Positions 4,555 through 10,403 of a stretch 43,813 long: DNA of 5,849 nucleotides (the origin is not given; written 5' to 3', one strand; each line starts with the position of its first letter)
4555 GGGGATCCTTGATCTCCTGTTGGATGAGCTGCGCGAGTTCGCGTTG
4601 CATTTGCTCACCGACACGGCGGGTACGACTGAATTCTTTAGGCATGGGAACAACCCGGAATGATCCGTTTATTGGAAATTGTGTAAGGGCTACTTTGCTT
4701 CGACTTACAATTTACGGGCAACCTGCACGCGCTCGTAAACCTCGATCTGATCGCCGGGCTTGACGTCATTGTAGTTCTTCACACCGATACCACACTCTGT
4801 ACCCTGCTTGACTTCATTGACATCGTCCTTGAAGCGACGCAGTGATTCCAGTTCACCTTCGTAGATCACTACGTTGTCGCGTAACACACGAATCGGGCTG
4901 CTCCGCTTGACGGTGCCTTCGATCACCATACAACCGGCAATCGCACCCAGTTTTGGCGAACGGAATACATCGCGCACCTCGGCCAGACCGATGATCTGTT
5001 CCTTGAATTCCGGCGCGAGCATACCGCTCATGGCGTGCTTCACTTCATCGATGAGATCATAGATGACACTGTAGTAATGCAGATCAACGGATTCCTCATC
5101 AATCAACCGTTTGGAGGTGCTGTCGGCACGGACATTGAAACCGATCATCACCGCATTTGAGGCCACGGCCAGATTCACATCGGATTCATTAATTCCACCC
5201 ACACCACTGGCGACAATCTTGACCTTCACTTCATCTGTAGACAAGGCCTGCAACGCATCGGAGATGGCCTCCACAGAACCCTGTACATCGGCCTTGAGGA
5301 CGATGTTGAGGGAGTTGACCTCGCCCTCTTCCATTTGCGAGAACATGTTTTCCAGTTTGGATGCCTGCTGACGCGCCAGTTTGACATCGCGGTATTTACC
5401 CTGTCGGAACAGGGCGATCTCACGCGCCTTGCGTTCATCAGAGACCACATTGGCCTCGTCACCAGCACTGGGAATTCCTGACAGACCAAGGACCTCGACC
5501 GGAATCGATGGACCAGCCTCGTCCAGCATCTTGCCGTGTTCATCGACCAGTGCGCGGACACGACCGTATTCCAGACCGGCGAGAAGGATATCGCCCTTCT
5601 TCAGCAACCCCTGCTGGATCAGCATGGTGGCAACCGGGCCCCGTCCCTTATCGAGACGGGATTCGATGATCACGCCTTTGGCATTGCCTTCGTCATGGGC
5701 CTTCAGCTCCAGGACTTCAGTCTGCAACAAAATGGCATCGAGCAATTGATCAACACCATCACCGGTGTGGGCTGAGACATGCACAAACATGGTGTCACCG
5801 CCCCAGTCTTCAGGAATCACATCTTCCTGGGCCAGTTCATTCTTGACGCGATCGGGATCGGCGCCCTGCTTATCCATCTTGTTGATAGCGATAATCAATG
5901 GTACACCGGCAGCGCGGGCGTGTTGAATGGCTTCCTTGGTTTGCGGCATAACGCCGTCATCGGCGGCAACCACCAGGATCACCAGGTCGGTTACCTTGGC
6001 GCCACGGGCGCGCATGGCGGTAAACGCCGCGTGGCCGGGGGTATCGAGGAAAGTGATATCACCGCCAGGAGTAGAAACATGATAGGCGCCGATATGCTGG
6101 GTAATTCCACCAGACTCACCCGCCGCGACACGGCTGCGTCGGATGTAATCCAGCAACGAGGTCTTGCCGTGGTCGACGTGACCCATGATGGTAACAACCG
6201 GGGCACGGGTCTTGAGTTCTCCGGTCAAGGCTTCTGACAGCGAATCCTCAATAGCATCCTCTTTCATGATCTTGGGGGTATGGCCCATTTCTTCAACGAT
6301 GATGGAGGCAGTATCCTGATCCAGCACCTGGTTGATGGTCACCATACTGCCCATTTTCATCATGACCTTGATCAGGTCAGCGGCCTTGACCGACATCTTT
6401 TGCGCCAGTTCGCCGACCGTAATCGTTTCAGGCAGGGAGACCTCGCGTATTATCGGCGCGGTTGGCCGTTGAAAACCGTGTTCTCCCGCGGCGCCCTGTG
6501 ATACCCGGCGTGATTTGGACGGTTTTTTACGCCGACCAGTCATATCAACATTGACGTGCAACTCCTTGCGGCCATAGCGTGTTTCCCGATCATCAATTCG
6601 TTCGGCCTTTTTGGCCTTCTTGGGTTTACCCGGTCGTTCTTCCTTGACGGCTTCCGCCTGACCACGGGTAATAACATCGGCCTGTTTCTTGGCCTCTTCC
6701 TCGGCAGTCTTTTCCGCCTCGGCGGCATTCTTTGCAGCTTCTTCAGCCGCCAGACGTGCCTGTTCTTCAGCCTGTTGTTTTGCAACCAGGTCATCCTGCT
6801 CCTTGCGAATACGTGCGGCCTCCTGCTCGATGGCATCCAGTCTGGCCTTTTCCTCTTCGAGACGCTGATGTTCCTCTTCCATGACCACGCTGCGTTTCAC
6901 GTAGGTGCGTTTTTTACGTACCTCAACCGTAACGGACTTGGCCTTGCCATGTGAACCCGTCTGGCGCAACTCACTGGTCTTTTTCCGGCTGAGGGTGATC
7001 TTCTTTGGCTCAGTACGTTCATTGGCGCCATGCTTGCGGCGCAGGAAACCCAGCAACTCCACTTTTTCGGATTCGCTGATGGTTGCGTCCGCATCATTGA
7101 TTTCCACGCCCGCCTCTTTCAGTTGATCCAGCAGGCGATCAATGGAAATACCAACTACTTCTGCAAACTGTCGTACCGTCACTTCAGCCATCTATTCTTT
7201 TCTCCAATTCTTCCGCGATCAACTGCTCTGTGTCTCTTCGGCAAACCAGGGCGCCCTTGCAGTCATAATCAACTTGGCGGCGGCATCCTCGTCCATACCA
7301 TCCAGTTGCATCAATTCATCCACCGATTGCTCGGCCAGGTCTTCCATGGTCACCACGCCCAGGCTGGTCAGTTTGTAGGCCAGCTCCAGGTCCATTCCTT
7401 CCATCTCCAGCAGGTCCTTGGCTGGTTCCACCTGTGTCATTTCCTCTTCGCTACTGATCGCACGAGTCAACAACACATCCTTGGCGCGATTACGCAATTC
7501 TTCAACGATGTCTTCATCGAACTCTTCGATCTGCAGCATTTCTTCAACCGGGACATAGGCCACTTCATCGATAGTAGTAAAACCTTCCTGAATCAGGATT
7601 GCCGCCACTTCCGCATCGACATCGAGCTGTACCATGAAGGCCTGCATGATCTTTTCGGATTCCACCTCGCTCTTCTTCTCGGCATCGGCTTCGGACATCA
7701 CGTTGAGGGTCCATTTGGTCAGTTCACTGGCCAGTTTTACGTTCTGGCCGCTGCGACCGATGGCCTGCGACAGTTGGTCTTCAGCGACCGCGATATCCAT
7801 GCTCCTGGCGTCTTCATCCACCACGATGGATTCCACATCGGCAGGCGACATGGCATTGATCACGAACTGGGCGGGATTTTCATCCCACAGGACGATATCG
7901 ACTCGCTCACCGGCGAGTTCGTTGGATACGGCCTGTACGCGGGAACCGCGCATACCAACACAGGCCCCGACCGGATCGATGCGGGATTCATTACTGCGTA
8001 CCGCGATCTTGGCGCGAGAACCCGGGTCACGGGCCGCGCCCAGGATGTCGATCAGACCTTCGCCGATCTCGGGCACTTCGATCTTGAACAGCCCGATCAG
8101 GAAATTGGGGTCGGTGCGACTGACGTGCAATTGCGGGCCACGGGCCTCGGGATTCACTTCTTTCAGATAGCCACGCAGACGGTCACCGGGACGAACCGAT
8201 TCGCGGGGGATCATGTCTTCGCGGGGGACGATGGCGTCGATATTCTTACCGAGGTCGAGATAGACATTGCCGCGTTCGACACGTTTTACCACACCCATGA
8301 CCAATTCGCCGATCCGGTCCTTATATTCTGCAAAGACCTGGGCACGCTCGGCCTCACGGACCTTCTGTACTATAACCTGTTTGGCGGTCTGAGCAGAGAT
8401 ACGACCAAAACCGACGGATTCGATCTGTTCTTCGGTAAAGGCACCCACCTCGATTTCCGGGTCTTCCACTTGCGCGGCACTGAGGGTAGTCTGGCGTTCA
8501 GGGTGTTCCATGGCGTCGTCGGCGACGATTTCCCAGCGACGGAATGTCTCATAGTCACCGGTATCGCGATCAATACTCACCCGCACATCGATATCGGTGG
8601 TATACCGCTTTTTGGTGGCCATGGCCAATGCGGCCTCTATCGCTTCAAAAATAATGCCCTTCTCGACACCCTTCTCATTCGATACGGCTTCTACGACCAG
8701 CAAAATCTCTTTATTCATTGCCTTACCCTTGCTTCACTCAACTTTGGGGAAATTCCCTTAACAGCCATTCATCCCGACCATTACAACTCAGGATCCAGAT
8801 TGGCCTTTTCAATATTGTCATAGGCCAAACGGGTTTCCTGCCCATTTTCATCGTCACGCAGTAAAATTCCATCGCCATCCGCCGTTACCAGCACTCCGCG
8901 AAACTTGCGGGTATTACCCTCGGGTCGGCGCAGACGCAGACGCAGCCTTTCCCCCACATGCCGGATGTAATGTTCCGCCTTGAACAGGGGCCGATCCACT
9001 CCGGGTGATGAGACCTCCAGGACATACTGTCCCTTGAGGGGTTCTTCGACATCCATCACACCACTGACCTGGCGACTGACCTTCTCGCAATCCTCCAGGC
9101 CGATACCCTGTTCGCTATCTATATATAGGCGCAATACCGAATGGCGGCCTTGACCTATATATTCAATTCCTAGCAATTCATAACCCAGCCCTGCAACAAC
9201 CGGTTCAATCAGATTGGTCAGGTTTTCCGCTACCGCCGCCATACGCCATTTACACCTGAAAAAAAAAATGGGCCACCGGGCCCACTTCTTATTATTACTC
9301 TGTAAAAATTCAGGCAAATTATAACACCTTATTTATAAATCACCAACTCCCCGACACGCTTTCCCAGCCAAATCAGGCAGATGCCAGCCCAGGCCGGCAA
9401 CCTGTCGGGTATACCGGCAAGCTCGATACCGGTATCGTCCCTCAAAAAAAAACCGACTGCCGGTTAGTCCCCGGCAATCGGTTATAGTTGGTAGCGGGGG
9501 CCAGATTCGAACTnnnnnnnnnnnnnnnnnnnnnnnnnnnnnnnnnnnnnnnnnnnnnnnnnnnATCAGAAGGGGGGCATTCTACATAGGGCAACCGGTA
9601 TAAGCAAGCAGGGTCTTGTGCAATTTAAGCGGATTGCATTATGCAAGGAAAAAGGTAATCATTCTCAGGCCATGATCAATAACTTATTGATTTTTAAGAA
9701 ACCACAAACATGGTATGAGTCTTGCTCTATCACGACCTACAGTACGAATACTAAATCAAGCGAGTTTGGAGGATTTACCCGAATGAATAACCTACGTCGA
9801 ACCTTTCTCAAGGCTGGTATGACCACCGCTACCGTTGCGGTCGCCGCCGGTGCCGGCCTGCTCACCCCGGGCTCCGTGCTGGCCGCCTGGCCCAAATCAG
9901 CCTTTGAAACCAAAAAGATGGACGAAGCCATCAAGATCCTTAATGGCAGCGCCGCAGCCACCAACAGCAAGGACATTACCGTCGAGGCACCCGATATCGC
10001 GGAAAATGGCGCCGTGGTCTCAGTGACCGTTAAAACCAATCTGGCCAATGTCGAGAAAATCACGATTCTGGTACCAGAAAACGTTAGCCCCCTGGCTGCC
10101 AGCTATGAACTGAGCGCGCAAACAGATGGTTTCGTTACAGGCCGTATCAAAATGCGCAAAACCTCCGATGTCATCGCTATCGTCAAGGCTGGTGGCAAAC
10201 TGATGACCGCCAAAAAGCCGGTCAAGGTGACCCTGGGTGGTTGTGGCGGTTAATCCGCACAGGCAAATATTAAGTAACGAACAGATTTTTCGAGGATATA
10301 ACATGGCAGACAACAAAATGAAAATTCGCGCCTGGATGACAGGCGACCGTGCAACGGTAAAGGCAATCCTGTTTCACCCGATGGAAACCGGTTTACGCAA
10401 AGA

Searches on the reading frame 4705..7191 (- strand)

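Call 44: search_protein_families(library=ncbifam, proteins=[window:4705-7191:-], max_evalue=0.00001)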
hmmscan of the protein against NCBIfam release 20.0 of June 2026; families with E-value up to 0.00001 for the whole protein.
window:4705-7191:- (828 aa): 41 families (the best 25 are shown)
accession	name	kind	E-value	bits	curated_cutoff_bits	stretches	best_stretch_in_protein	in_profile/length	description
TIGR00487.1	IF-2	equivalog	4.2e-266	884.4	424.4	1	249-826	4-584/587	translation initiation factor IF-2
NF003078.0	PRK04004.1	equivalog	2.6e-60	204.6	468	2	326-441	7-140/598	translation initiation factor IF-2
TIGR00491.2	aIF-2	equivalog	3.2e-45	154.6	554.75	2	328-441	2-133/591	translation initiation factor IF-2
NF011418.0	PRK14845.1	equivalog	5.8e-42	143.5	756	2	344-441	475-590/1049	translation initiation factor IF-2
TIGR00231.1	small_GTP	domain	1.1e-32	113.1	42.5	1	331-487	4-162/164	GTP-binding protein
TIGR00475.1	selB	equivalog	4e-24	85.3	242.25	1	333-537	3-210/581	selenocysteine-specific translation elongation factor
TIGR01393.1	lepA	equivalog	2.7e-19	69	533.9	1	379-535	72-221/595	translation elongation factor 4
TIGR01394.1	TypA_BipA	equivalog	2.1e-18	65.9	757.3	1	333-453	4-140/594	translational GTPase TypA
NF009381.0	PRK12740.1-5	subfamily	6.7e-17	61.1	583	1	322-485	25-176/692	elongation factor G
NF008969.0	PRK12317.1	subfamily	2.2e-16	59.4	502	1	361-485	69-199/426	elongation factor 1-alpha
TIGR00484.1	EF-G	equivalog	2e-15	56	659.4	1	360-455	58-153/691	elongation factor G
NF012153.1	tet_protect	equivalog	9.8e-15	53.8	775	1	321-454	15-142/614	tetracycline resistance ribosomal protection protein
NF000766.0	PRK00049.1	subfamily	1.3e-14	53.8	449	1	334-534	16-243/396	elongation factor Tu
NF009373.0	PRK12736.1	subfamily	1.5e-14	53.6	452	1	334-539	16-247/394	elongation factor Tu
TIGR03680.1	eif2g_arch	equivalog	3.6e-14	52.8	514.5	1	379-501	83-203/407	translation initiation factor IF-2 subunit gamma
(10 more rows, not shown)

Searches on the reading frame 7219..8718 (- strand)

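Call 44: search_protein_families(library=ncbifam, proteins=[window:7219-8718:-], max_evalue=0.00001)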
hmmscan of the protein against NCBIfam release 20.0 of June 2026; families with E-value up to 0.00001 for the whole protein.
window:7219-8718:- (499 aa): 8 families
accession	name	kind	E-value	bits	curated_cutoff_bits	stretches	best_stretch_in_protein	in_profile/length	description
TIGR01953.1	NusA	equivalog_domain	2.3e-125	418.1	253.4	1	5-344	2-339/340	transcription termination factor NusA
NF006645.0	PRK09202.4-5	equivalog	2.9e-61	207.7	532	1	3-410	17-439/540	transcription termination/antitermination protein NusA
TIGR01954.1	nusA_Cterm_rpt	equivalog_domain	1.7e-33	114.4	48.15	2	367-415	1-49/50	transcription termination factor NusA, C-terminal duplication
NF006642.0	PRK09202.4-1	equivalog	5.5e-33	114.3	687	1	6-353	21-385/614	transcription termination/antitermination protein NusA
TIGR01952.1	nusA_arch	equivalog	5e-13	49.6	74.35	1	250-340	44-135/141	NusA-like transcription termination signal-binding factor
NF003301.0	PRK04301.1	equivalog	9.7e-09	34.8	259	0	433-489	4-60/316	DNA repair and recombination protein RadA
TIGR02236.1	recomb_radA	equivalog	9e-07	28.5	361.15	0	436-489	2-55/311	DNA repair and recombination protein RadA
TIGR03491.1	TIGR03491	subfamily_domain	9.3e-06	24.8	97.45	0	431-489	209-267/462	TM0106 family RecB-like putative nuclease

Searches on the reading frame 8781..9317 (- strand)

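Call 44: search_protein_families(library=ncbifam, proteins=[window:8781-9317:-], max_evalue=0.00001)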
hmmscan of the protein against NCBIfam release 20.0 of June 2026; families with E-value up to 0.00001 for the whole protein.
window:8781-9317:- (178 aa): 26 families (the best 25 are shown)
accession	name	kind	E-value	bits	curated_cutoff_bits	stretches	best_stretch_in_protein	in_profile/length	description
NF000927.0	PRK00092.1-1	equivalog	4.3e-57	192.5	162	1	26-177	1-150/151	ribosome maturation factor RimP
NF011233.0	PRK14640.1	equivalog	1e-45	155.4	268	1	26-177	1-150/152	hypothetical protein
NF000934.0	PRK00092.3-1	equivalog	5e-39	134.1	175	1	29-177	6-152/153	ribosome maturation factor RimP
NF000931.0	PRK00092.2-3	equivalog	1.8e-38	132.1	293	1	28-176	3-157/196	ribosome maturation factor RimP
NF000932.0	PRK00092.2-5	equivalog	2.7e-35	121.9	185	1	28-174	17-164/200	ribosome maturation factor RimP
NF011241.0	PRK14647.1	equivalog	2.8e-35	121.4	210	1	28-177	5-158/159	ribosome maturation factor RimP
NF011224.0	PRK14631.1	equivalog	7.7e-35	120.3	228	1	29-174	6-170/174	ribosome maturation factor RimP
NF000929.0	PRK00092.2-1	equivalog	7.8e-35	120.2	147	1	32-178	2-146/153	ribosome maturation factor RimP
NF000928.0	PRK00092.1-2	equivalog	2.6e-31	108.7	163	1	26-173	2-153/158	ribosome maturation factor RimP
NF011226.0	PRK14633.1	equivalog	1.2e-30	106.4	205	1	31-177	4-148/150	ribosome maturation factor RimP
NF011225.0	PRK14632.1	equivalog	3.7e-30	105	226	1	28-174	5-159/172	ribosome maturation factor RimP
NF000936.0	PRK00092.4-1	equivalog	1.8e-29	102.8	205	1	32-172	2-136/142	ribosome maturation factor RimP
NF011229.0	PRK14636.1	equivalog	2.1e-29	102.6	230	1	31-174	5-149/176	ribosome maturation protein RimP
NF000930.0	PRK00092.2-2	equivalog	4.3e-28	98.3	150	1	29-175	5-150/179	ribosome maturation factor RimP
NF011232.0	PRK14639.1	equivalog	6.5e-26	91.4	193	1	40-173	7-136/141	ribosome maturation factor RimP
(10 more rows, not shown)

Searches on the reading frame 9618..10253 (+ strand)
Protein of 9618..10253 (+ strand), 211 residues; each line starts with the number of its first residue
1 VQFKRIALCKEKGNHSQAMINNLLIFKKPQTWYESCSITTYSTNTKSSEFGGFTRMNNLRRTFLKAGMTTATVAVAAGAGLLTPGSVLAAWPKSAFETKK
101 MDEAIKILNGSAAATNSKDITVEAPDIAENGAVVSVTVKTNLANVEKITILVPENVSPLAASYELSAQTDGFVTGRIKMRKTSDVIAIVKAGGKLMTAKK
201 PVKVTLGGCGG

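Call 44: search_protein_families(library=ncbifam, proteins=[window:9618-10253:+], max_evalue=0.00001)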
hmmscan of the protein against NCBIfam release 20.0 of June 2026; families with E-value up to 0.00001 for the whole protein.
window:9618-10253:+ (211 aa): 3 families
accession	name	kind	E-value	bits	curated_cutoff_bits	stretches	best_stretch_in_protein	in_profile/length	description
TIGR04488.1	SoxY_true_GGCGG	equivalog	8.6e-47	159.3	125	1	60-211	2-149/149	thiosulfate oxidation carrier protein SoxY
TIGR04557.1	fuse_rel_SoxYZ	equivalog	1.3e-14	54.1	140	1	107-210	8-115/226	quinoprotein dehydrogenase-associated SoxYZ-like carrier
TIGR04487.1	SoxY_para_1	exception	4.7e-07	29.7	172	1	74-209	7-144/146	SoxY-related AACIE arm protein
